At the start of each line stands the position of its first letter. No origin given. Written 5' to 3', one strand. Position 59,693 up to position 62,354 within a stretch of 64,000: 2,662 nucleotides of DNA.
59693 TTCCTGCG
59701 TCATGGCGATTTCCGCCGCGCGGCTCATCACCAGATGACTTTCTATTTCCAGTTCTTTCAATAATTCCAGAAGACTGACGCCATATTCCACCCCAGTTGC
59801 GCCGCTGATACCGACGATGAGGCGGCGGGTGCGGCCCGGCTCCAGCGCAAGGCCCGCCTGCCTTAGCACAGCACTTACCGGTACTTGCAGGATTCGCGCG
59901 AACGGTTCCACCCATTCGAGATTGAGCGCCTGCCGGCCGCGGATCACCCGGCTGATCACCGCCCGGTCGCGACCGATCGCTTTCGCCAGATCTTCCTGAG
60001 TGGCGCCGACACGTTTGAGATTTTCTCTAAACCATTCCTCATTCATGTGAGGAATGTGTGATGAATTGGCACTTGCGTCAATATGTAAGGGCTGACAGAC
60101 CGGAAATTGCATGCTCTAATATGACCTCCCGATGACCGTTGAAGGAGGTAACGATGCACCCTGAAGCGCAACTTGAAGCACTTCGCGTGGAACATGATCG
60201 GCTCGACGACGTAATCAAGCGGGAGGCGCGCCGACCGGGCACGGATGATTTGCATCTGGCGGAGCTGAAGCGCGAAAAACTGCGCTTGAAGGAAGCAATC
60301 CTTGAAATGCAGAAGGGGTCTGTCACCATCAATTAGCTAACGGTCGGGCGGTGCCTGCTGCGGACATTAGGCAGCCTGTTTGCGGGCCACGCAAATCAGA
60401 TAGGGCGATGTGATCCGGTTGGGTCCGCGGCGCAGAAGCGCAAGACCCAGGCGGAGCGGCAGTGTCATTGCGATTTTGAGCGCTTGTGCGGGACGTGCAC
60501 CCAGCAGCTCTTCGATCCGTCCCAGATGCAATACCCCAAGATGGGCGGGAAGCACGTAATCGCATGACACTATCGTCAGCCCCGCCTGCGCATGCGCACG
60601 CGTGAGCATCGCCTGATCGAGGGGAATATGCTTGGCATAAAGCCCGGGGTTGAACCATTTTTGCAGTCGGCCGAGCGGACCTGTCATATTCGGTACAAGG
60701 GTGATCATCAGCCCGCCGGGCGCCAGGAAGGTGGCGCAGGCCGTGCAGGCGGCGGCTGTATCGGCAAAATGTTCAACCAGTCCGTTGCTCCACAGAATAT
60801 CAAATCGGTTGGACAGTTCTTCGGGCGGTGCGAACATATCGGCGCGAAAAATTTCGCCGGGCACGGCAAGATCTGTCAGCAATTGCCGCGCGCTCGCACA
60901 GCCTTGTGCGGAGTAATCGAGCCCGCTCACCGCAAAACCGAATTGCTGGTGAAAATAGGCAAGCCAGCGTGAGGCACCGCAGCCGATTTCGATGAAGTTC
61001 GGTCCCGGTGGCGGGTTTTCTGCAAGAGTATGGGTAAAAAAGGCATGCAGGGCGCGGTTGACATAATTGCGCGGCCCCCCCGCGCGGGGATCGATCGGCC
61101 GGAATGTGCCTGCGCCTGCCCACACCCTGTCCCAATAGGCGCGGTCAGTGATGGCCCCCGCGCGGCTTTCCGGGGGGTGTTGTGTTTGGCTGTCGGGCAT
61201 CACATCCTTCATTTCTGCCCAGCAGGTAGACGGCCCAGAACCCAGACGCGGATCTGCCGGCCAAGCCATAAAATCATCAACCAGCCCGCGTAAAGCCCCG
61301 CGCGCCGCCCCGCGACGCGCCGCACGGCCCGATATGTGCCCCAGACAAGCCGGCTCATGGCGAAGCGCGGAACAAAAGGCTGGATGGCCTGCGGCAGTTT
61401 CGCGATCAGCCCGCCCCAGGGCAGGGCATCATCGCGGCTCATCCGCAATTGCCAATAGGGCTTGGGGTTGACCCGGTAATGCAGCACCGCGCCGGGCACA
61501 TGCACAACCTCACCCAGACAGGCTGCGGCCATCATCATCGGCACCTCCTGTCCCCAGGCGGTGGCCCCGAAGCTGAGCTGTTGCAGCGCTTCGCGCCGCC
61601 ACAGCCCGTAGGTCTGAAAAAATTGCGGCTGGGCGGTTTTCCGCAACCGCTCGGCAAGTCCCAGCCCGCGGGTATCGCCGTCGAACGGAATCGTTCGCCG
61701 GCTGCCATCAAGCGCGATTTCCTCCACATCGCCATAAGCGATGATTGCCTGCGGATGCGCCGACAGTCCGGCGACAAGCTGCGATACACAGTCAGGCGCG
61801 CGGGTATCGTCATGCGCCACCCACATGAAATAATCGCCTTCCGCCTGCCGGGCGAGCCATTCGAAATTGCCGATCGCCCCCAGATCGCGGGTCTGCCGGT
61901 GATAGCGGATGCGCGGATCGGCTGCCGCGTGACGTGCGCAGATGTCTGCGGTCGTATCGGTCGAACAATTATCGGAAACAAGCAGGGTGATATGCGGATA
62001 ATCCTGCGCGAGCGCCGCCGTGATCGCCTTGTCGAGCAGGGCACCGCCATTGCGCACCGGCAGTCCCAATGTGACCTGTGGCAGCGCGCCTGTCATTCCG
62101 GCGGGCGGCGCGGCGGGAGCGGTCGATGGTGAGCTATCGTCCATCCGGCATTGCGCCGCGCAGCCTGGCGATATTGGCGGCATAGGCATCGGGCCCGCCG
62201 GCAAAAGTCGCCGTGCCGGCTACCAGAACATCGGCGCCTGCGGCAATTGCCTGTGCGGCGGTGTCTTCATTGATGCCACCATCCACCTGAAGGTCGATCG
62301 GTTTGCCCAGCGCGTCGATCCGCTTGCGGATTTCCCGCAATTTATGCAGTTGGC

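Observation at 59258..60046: Phage-repressor-like HTH fused in frame to an intact UbiX flavin prenyltransferase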

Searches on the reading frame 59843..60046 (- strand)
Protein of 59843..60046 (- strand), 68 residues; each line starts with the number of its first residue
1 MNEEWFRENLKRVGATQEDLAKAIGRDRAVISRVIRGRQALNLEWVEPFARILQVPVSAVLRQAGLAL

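Call 3: search_protein_families(library=pfam, proteins=[window:59849-60046:-], max_evalue=1)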
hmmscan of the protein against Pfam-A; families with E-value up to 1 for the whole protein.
window:59849-60046:- (66 aa): 8 families
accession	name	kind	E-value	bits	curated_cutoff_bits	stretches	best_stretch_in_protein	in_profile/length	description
PF13560.12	HTH_31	-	5.8e-09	36.6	27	1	12-58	12-59/64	Helix-turn-helix domain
PF01381.28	HTH_3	-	2.6e-06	27.8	23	1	8-57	3-52/55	Helix-turn-helix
PF20432.4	Xre-like-HTH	-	0.00014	22.5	25.8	1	10-44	19-53/63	Antitoxin Xre-like helix-turn-helix domain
PF13936.12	HTH_38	-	0.00092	19.3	27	1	9-36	15-42/44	Helix-turn-helix domain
PF17762.8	HTH_ParB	-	0.0033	18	22.6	1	7-36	13-42/102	ParB HTH domain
PF13443.12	HTH_26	-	0.0066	17.1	22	1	10-57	6-54/63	Cro/C1-type HTH DNA-binding domain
PF13545.12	HTH_Crp_2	-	0.027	14.8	27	1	13-36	21-44/70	Crp-like helix-turn-helix domain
PF01047.28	MarR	-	0.059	13.7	24.6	1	14-36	17-39/59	MarR family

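Call 4: search_protein_families(library=ncbifam, proteins=[window:59849-60046:-], max_evalue=1)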
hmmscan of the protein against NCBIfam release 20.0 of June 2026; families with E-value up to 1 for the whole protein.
window:59849-60046:- (66 aa): 12 families
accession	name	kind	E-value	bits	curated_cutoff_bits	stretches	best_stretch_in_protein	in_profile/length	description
TIGR02607.1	antidote_HigA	equivalog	0.00085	19.1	47.7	1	7-43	13-49/81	HigA family addiction module antitoxin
NF047948.1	male_kill_WMK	equivalog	0.0024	17.4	300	1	14-62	175-223/300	WO male-killing family protein Wmk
TIGR03070.1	couple_hipB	subfamily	0.0043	17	71.65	1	11-46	12-47/58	type II toxin-antitoxin system Y4mF family antitoxin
TIGR04111.1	BcepMu_gp16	hypoth_equivalog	0.0059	16.5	34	1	5-39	4-38/55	phage-associated protein, BcepMu gp16 family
NF003055.0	PRK03975.1-2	equivalog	0.0075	16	122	1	9-40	19-49/140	putative transcriptional regulator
TIGR00180.1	parB_part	domain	0.0093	15.7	58.45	1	8-37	114-143/186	ParB/RepB/Spo0J family partition protein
NF041677.1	trans_regClgR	equivalog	0.018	15.1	170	1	28-65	35-72/113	transcriptional regulator ClgR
TIGR00270.2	TIGR00270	equivalog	0.02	14.7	110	1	6-54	80-128/159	multiprotein bridging factor aMBF1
TIGR00673.1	cynS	equivalog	0.026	14.5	113.3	1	10-55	17-62/150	cyanase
NF041951.1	phage_RstR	subfamily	0.04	14.2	80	1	10-58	11-59/108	RstR family transcriptional repressor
NF010465.0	PRK13890.1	equivalog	0.098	12.8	96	1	14-64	18-68/121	conjugal transfer protein TrbA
NF038310.1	lysogeny_AimR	equivalog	0.27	10.2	70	1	7-43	2-38/365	AimR family lysis-lysogeny pheromone receptor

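Call 34: find_homologous_proteins(query=A4, max_evalue=0.001)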
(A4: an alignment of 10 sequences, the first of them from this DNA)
Query A4 (10 sequences) (68 aa, profile of the alignment): 1 proteins with E <= 0.001 among 1766 candidates.
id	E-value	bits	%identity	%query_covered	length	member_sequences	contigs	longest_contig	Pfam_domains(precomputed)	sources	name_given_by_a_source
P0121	1.4e-4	40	32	91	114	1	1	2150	PF01381.29,PF13560.13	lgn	-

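Call 50: search_protein_representatives(alignment_id=A5)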
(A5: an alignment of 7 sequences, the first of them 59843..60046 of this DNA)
Query: 7 sequences, 68 profile positions. Proteins with E-value up to 0.001 (for the whole library): 1661; up to 1e-10: 102; up to 1e-30: 1. The best 150 are listed.
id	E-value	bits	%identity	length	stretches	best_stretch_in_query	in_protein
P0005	1.1e-32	127.9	-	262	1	1-67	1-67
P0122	7.6e-20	86.7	-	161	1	1-66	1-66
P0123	1.4e-19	85.9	-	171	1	1-67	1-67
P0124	1.8e-19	85.5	-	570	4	6-67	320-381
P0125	2.6e-19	85.0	-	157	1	1-66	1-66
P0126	3.3e-19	84.6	-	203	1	1-66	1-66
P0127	4.9e-19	84.1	-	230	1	1-67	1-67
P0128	1.1e-18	83.0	-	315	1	1-65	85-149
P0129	2.1e-18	82.1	-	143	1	1-67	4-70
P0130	3.2e-18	81.5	-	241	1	1-66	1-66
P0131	3.9e-17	78.0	-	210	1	1-67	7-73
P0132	2.2e-16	75.6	-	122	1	1-65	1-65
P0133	2.2e-16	75.6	-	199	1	1-67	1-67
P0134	2.7e-16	75.3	-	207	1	3-67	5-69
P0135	4.8e-16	74.5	-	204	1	1-66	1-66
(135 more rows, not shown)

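Call 51: predict_structure(alignment_id=A5)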
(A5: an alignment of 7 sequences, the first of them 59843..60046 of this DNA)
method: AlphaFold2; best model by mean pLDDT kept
length: 68 residues; sequences in the alignment: 7
mean_pLDDT: 92.7   pTM: 0.77
mean pLDDT of the five models: 92.7, 92.7, 92.4, 90.8, 90.1
residues with pLDDT >= 90: 58; 70-90: 9; 50-70: 1; < 50: 0
segments of 3 or more residues with pLDDT < 50: none
pLDDT, mean of each block of 10 residues (from residue 1): 91 96 95 92 95 96 83
secondary structure, 60 per line:
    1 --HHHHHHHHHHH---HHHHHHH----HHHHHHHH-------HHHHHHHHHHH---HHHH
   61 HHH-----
elements in order: H3-13 H17-23 H28-35 H43-53 H57-63

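Call 54: search_protein_families(library=pfam, alignment_id=A6, max_evalue=0.001)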
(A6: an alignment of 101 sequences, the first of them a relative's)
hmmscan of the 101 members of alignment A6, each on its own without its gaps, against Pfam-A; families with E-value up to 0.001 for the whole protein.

A. member 1, P0122 (161 aa): 3 families
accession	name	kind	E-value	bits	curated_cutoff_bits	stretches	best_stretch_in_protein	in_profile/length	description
PF13560.12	HTH_31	-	1.5e-09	38.4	27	1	8-60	8-61/64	Helix-turn-helix domain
PF01381.28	HTH_3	-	7.5e-07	29.5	23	1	7-60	2-55/55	Helix-turn-helix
PF13443.12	HTH_26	-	3e-05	24.6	22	1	7-62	3-59/63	Cro/C1-type HTH DNA-binding domain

B. families by the number of members that match (of 101 scanned): 42 families (the first 25 are shown)
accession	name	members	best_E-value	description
PF13560.12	HTH_31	89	1.3e-54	Helix-turn-helix domain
PF01381.28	HTH_3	74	9.3e-62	Helix-turn-helix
PF13443.12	HTH_26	36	5.8e-26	Cro/C1-type HTH DNA-binding domain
PF00717.28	Peptidase_S24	26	7.4e-22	Peptidase S24-like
PF12844.13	HTH_19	9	3.4e-34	Helix-turn-helix domain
PF17762.8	HTH_ParB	8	5.4e-07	ParB HTH domain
PF20432.4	Xre-like-HTH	7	9.3e-07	Antitoxin Xre-like helix-turn-helix domain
PF13744.12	HTH_37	5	9.7e-14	Helix-turn-helix domain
PF13384.12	HTH_23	5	1.5e-12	Homeodomain-like domain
PF13545.12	HTH_Crp_2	4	6.4e-07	Crp-like helix-turn-helix domain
PF13936.12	HTH_38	4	5.9e-06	Helix-turn-helix domain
PF15731.11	MqsA_antitoxin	3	7.8e-26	Antitoxin component of bacterial toxin-antitoxin system, MqsA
PF08667.16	BetR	3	3.1e-06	BetR domain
PF13413.12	HTH_25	2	5.3e-17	Helix-turn-helix domain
PF22495.2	HTH_92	2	6.3e-13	RsaL-like HTH domain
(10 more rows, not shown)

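Call 55: fold_search(model_id=the predicted structure, library=pdb)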
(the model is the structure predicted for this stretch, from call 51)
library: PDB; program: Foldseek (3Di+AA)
matches with E <= 10: 530; with E <= 0.001: 0
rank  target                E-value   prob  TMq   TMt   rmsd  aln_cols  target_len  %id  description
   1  3f6w_B                3.4e-03  1.00  0.66  0.57   3.0        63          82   22  XRE-family like protein from Pseudomonas syringae pv. tomato str. DC3000 (released 2008-12-02)
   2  2b5a_B                5.5e-03  1.00  0.69  0.63   2.5        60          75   28  C.BclI, Control Element of the BclI Restriction-Modification System (released 2006-01-03)
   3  2b5a_A                6.1e-03  1.00  0.68  0.61   2.5        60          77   28  C.BclI, Control Element of the BclI Restriction-Modification System (released 2006-01-03)
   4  3f6w_E                6.5e-03  1.00  0.66  0.59   3.0        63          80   22  XRE-family like protein from Pseudomonas syringae pv. tomato str. DC3000 (released 2008-12-02)
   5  2b5a_C                6.9e-03  1.00  0.68  0.62   2.6        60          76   28  C.BclI, Control Element of the BclI Restriction-Modification System (released 2006-01-03)
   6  9a7f_A                1.0e-02  1.00  0.74  0.41   2.0        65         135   25  Integrative model of RGHR-DLDH1 by crosslinking MS and deep learning (released 2024-09-18)
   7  6jq1_A                1.0e-02  1.00  0.68  0.40   2.5        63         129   27  Crystal Structure of DdrO from Deinococcus geothermalis (released 2019-08-28)
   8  6rnz_A                1.3e-02  1.00  0.69  0.70   2.4        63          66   25  Crystal structure of the N-terminal HTH DNA-binding domain of the essential repressor DdrO from radiation-resistant De (released 2019-10-09)
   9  6jq1_B                1.5e-02  1.00  0.67  0.39   2.2        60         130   27  Crystal Structure of DdrO from Deinococcus geothermalis (released 2019-08-28)
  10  3f52_A                1.6e-02  1.00  0.69  0.62   2.3        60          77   27  Crystal structure of the clp gene regulator ClgR from C. glutamicum (released 2008-11-18)
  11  3f6w_A                1.6e-02  1.00  0.68  0.58   2.9        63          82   22  XRE-family like protein from Pseudomonas syringae pv. tomato str. DC3000 (released 2008-12-02)
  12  8p8o_J                2.0e-02  1.00  0.67  0.36   2.4        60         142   20  M. tuberculosis dUTPase - Stl1-159 (StlNT) complex structure (released 2024-11-27)
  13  6h4c_H                2.0e-02  1.00  0.67  0.35   2.3        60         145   20  A polyamorous repressor: deciphering the evolutionary strategy used by the phage-inducible chromosomal islands to spre (released 2019-08-28)
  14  3g5g_D                2.1e-02  1.00  0.64  0.58   2.8        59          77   27  Crystal Structure of the Wild-Type Restriction-Modification Controller Protein C.Esp1396I (released 2009-08-25)
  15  1y7y_B                2.2e-02  1.00  0.68  0.69   1.7        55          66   29  High-resolution crystal structure of the restriction-modification controller protein C.AhdI from Aeromonas hydrophila (released 2005-02-22)
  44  2r1j_L                5.3e-02  1.00  0.71  0.72   1.8        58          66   24  Crystal Structure of the P22 c2 Repressor protein in complex with the synthetic operator 9T (released 2008-04-29)
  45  3jxb_C                5.3e-02  1.00  0.74  0.74   1.9        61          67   24  Crystal structure of the P22 c2 repressor protein in complex with synthetic operator 9C (released 2010-01-19)
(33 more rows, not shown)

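Call 66: search_protein_families(library=phrogs, proteins=[window:59843-60046:-], max_evalue=0.001)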
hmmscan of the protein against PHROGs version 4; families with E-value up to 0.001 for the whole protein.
window:59843-60046:- (68 aa): 11 families
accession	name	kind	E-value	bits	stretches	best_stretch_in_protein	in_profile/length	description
phrog_1373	-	transcription regulation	2.9e-06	28.4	1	8-61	70-123/166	transcriptional regulator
phrog_4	-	transcription regulation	5e-05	23.4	1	7-59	142-190/400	transcriptional repressor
phrog_2328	-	transcription regulation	5.8e-05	23.9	1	10-57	24-71/128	transcriptional repressor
phrog_2439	-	transcription regulation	0.00019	21.4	1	7-58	13-64/367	transcriptional regulator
phrog_5823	-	transcription regulation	0.00021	21.5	1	11-61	16-67/404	transcriptional regulator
phrog_8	-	transcription regulation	0.0003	21.3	1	10-60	166-215/346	transcriptional regulator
phrog_4779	-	transcription regulation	0.00047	21.6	1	1-43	2-44/98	transcriptional regulator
phrog_3949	-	transcription regulation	0.0007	20.7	1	4-66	15-78/161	transcriptional repressor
phrog_4583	-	transcription regulation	0.00077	20.4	1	7-62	16-71/81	transcriptional repressor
phrog_3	-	transcription regulation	0.00081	20.3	1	5-58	92-141/430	transcriptional repressor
phrog_6831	-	transcription regulation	0.00095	20.1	0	9-42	13-47/68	transcriptional regulator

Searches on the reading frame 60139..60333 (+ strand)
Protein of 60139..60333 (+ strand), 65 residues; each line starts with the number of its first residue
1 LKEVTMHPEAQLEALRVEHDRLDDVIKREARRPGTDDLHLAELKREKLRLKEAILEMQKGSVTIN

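Call 49: search_protein_families(library=pfam, proteins=[window:60139-60333:+], max_evalue=0.001)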
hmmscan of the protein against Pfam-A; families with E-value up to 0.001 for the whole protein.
window:60139-60333:+ (65 aa): 1 family
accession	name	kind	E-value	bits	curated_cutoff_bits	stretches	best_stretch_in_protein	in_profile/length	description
PF04325.18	DUF465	-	1.4e-13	51.1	25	1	12-57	1-47/48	Protein of unknown function (DUF465)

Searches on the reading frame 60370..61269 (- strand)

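Call 49: search_protein_families(library=pfam, proteins=[window:60370-61269:-], max_evalue=0.001)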
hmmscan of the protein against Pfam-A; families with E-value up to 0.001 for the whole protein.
window:60370-61269:- (300 aa): 5 families
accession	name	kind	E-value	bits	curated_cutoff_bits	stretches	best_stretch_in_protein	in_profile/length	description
PF13489.12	Methyltransf_23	-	3.6e-14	53.3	27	1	79-235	13-163/164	Methyltransferase domain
PF13649.12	Methyltransf_25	-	4.7e-12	46.9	27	1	93-186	2-97/97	Methyltransferase domain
PF08241.18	Methyltransf_11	-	5.2e-12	46.7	21.2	1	94-189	2-94/95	Methyltransferase domain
PF08242.18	Methyltransf_12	-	1.5e-09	38.9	30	1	93-187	1-97/98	Methyltransferase domain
PF13847.12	Methyltransf_31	-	1.8e-07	31.4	27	1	91-194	6-113/145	Methyltransferase domain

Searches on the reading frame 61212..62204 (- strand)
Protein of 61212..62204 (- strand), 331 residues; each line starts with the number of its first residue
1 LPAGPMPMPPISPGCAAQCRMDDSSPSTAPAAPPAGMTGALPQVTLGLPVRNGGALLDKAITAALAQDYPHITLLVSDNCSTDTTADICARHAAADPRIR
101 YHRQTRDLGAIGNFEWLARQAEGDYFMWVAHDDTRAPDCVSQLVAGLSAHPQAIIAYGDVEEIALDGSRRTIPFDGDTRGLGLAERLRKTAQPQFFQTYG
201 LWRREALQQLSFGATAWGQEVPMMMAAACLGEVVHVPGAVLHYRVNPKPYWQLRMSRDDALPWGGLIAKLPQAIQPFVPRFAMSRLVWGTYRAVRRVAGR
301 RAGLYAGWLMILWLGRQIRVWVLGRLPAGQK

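Call 49: search_protein_families(library=pfam, proteins=[window:61212-62204:-], max_evalue=0.001)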
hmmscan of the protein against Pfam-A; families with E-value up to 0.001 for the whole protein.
window:61212-62204:- (331 aa): 2 families
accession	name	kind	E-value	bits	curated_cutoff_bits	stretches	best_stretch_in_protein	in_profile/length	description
PF00535.33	Glycos_transf_2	-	2.2e-21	77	23.3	1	48-156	4-112/168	Glycosyl transferase family 2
PF13641.12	Glyco_tranf_2_3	-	0.00028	21.4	27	1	44-151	3-114/230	Glycosyltransferase like family 2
